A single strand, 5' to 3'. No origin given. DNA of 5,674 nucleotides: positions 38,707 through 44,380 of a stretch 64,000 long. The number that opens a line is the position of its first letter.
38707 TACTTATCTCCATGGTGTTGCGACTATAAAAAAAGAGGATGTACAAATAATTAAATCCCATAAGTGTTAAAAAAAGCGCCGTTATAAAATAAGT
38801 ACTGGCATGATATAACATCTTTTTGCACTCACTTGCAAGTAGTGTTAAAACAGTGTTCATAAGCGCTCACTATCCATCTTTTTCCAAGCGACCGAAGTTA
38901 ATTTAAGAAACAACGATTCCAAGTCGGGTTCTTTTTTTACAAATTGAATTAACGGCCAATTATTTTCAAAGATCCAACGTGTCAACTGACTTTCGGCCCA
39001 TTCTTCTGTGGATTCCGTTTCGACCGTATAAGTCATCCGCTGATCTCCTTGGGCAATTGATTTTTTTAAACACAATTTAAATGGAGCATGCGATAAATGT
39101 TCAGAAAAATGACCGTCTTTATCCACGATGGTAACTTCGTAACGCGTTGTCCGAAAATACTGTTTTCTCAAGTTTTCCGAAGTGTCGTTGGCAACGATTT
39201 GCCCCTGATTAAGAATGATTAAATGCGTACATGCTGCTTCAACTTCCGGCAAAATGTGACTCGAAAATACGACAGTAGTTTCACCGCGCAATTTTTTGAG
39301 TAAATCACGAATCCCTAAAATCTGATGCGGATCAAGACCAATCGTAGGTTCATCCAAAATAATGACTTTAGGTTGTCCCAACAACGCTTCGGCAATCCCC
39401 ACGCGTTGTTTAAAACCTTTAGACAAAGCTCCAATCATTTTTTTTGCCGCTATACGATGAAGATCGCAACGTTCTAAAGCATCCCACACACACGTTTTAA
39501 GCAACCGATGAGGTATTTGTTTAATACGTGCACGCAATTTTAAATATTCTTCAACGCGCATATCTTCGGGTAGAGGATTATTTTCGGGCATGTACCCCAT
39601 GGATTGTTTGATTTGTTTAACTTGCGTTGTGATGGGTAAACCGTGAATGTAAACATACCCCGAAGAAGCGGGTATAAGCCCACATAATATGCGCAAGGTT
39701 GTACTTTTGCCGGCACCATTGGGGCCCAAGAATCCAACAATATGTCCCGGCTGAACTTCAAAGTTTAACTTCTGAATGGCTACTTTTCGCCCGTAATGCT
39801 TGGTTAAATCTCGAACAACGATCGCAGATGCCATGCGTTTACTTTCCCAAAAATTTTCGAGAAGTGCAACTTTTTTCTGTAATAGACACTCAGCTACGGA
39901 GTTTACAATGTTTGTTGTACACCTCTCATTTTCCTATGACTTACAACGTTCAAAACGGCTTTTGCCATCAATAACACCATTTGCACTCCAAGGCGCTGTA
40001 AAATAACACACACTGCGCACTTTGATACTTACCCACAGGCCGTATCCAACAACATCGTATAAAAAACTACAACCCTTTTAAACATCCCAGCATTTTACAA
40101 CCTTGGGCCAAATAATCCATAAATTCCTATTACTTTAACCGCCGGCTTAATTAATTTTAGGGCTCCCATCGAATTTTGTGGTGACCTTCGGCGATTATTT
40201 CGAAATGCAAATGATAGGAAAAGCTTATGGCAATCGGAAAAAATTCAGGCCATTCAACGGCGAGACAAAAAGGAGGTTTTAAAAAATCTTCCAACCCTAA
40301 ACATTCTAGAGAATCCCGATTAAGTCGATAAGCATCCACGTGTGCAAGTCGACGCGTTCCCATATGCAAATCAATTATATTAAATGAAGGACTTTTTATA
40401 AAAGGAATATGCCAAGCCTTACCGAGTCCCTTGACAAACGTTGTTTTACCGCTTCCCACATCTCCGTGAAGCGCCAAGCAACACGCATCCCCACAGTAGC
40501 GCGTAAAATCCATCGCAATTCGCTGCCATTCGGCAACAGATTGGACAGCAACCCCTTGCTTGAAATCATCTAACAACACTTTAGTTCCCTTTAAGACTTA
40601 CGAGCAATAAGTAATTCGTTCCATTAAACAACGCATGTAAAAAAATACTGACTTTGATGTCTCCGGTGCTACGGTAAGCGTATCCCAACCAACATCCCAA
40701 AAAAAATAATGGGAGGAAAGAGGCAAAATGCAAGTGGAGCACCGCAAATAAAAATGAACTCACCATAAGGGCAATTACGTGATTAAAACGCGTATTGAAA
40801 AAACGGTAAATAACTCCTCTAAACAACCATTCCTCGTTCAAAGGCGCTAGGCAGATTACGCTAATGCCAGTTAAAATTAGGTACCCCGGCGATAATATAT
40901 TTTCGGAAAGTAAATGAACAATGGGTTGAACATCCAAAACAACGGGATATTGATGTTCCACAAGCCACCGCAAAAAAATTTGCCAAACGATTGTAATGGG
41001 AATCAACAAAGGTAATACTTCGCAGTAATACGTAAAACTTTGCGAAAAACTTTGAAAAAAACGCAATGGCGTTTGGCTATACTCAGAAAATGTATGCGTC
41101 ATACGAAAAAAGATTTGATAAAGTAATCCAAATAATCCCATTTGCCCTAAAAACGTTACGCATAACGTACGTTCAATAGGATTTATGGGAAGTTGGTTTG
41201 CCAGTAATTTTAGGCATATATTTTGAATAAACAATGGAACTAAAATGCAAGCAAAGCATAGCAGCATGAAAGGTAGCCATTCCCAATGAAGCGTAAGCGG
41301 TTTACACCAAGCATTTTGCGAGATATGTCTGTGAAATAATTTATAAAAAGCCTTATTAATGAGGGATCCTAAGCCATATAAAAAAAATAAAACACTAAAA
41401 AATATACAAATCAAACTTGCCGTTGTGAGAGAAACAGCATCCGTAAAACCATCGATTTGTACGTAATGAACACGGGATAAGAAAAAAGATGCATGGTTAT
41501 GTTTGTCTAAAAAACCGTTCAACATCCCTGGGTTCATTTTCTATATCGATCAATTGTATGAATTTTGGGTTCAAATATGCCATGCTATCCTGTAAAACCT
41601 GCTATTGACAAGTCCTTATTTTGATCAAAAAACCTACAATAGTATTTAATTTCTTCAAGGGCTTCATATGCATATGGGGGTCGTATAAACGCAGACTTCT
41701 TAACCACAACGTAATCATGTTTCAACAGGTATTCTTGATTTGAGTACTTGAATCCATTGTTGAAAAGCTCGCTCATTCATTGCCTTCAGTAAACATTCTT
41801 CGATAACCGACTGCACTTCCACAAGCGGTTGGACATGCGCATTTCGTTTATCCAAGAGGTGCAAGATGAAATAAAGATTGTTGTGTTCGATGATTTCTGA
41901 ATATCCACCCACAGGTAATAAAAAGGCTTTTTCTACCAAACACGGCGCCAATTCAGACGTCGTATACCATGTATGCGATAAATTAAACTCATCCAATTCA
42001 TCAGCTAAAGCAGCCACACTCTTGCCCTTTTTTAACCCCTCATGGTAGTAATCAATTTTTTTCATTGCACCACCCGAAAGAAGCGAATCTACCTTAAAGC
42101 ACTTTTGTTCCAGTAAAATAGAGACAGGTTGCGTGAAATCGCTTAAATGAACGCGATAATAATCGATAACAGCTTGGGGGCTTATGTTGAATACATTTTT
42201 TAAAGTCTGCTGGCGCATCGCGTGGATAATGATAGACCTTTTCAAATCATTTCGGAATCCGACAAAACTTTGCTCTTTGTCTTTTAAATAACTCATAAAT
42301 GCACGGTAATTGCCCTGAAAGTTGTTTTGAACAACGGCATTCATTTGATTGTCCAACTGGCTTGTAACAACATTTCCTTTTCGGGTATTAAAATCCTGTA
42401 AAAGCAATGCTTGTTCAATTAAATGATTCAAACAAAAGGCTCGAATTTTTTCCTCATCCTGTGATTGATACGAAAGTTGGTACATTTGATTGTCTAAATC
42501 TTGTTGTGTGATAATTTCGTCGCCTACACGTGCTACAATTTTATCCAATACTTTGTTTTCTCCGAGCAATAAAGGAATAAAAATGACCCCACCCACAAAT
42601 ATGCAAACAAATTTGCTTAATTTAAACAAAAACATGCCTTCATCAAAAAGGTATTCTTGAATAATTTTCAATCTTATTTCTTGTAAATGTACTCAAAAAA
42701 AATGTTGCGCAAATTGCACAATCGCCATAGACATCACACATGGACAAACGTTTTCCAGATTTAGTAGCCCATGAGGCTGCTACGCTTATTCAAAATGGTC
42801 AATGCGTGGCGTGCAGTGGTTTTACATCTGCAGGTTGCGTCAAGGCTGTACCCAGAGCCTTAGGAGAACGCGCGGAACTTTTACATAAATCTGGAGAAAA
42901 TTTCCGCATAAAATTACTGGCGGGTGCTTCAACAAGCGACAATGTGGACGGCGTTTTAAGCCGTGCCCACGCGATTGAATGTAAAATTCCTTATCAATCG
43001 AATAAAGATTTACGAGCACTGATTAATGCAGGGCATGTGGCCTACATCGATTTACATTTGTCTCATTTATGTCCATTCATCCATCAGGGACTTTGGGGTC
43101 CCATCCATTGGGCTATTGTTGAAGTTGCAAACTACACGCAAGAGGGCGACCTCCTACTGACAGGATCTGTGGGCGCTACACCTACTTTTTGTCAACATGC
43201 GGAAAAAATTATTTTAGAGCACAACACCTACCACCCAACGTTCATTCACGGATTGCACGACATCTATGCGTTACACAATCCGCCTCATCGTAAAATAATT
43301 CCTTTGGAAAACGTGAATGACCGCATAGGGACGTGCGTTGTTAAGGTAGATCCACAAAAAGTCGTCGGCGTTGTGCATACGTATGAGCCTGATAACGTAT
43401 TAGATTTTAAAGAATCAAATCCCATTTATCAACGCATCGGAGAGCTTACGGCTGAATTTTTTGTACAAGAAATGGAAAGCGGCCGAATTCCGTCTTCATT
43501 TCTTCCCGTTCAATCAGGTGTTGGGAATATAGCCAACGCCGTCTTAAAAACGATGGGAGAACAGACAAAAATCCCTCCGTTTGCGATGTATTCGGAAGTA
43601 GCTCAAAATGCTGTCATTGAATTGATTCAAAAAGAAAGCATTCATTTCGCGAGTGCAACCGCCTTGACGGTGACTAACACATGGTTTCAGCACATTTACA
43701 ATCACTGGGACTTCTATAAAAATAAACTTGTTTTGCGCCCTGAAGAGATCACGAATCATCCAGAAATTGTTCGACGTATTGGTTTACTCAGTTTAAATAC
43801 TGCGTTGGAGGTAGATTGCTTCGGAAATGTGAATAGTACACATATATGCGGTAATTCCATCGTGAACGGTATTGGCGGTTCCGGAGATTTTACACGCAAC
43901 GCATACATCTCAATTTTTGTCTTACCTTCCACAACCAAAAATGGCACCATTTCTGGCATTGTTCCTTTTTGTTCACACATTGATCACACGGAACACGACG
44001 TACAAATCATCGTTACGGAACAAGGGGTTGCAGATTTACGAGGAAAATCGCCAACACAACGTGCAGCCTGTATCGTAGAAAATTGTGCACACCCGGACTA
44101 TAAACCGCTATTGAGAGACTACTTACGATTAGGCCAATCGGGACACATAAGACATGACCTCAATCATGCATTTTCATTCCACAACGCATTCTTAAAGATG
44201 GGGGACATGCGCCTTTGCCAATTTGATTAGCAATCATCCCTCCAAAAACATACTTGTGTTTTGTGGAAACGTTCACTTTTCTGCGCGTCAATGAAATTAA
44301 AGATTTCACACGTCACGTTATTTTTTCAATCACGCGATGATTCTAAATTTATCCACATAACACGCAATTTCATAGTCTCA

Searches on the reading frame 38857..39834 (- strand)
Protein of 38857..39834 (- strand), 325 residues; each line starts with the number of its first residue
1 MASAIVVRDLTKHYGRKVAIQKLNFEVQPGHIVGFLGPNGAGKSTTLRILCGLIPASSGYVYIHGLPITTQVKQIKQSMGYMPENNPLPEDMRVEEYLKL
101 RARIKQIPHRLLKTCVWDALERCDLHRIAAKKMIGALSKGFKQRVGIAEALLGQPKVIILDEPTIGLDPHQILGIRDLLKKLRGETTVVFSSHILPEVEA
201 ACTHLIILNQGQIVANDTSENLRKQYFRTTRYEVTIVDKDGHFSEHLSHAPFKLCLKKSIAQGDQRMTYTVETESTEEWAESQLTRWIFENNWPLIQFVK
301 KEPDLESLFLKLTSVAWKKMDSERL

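Call 17: search_protein_families(library=pfam, proteins=[window:38857-39834:-], max_evalue=0.01)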
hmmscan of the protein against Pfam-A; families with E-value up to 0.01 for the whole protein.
window:38857-39834:- (325 aa): 5 families
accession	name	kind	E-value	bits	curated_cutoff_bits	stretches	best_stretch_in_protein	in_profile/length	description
PF00005.33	ABC_tran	-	4.9e-30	105.4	25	1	21-164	2-136/137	ABC transporter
PF13304.12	AAA_21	-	1.3e-10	42.3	27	1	137-196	238-300/304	AAA domain, putative AbiEii toxin, Type IV TA system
PF15609.12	PRTase_2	-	0.0019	18.2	28.8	1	211-259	67-112/188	Phosphoribosyl transferase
PF13476.12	AAA_23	-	0.0027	18.8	27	1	22-51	12-40/201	AAA domain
PF20703.3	nSTAND1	-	0.0035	17.5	27.1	1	11-90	14-83/379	Novel STAND NTPase 1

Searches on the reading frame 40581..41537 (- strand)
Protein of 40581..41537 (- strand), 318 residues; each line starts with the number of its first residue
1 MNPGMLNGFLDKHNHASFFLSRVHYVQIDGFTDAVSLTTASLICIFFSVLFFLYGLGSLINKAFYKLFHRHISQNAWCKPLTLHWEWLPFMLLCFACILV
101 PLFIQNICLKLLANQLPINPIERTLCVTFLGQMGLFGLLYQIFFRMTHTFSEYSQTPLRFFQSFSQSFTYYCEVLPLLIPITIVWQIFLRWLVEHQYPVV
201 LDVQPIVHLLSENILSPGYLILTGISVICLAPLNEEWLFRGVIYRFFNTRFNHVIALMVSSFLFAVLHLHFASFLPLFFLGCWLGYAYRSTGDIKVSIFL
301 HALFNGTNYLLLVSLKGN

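Call 17: search_protein_families(library=pfam, proteins=[window:40581-41537:-], max_evalue=0.01)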
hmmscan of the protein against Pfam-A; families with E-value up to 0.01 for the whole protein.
window:40581-41537:- (318 aa): 2 families
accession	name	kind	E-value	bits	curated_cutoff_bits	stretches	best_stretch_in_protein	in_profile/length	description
PF02517.21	Rce1-like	-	3.3e-20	72.6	22.4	1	220-306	4-92/93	Type II CAAX prenyl endopeptidase Rce1-like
PF15159.11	PIG-Y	-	0.0068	17.6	25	1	133-188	10-59/69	Phosphatidylinositol N-acetylglucosaminyltransferase subunit Y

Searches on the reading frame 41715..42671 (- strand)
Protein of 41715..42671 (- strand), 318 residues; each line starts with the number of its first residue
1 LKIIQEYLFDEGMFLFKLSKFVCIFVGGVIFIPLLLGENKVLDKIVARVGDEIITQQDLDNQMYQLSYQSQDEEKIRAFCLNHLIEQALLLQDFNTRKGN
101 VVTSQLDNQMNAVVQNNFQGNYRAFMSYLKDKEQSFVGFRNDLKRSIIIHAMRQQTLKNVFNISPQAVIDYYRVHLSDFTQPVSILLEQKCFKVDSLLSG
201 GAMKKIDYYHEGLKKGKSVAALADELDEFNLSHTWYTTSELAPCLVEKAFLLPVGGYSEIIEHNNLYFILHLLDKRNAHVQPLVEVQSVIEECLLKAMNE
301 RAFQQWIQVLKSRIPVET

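Call 17: search_protein_families(library=pfam, proteins=[window:41715-42671:-], max_evalue=0.01)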
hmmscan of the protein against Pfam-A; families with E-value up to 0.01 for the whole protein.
window:41715-42671:- (318 aa): 4 families
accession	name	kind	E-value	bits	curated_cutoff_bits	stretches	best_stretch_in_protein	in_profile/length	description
PF13145.12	Rotamase_2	-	1.9e-08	35.6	27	1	163-287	1-120/121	PPIC-type PPIASE domain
PF13624.11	SurA_N_3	-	3.5e-08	33.9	27.2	1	22-152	14-161/162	SurA-like N-terminal domain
PF09312.16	SurA_N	-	1.8e-06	28.6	30.8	1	42-153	1-118/118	SurA N-terminal domain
PF13623.11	SurA_N_2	-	5.3e-05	23.6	28.5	1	24-120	16-131/145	SurA-like N-terminal domain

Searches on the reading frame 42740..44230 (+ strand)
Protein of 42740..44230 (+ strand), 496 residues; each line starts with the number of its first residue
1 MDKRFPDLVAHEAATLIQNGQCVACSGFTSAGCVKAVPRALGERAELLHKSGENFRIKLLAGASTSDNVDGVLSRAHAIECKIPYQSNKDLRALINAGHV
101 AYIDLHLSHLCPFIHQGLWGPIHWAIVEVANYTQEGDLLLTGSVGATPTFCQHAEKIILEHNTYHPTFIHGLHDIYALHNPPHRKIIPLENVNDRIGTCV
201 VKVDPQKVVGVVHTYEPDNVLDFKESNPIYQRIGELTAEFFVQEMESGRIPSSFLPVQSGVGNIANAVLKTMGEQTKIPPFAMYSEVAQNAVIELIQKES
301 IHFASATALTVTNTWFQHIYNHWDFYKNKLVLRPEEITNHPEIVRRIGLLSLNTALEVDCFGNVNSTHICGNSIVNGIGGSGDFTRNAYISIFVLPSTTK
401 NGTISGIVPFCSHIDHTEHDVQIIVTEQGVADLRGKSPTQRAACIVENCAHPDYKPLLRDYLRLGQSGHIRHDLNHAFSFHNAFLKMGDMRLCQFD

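Call 17: search_protein_families(library=pfam, proteins=[window:42740-44230:+], max_evalue=0.01)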
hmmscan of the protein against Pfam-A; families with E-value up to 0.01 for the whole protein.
window:42740-44230:+ (496 aa): 3 families
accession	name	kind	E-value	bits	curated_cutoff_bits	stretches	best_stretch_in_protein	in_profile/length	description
PF13336.12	AcetylCoA_hyd_C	-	8.3e-43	146.4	23.7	1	317-461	3-153/154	Acetyl-CoA hydrolase/transferase C-terminal domain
PF02550.21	AcetylCoA_hydro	-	3.6e-22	79.8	24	1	10-212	12-197/198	Acetyl-CoA hydrolase/transferase N-terminal domain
PF04223.18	CitF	-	0.002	17.7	27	1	344-431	319-403/466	Citrate lyase, alpha subunit (CitF)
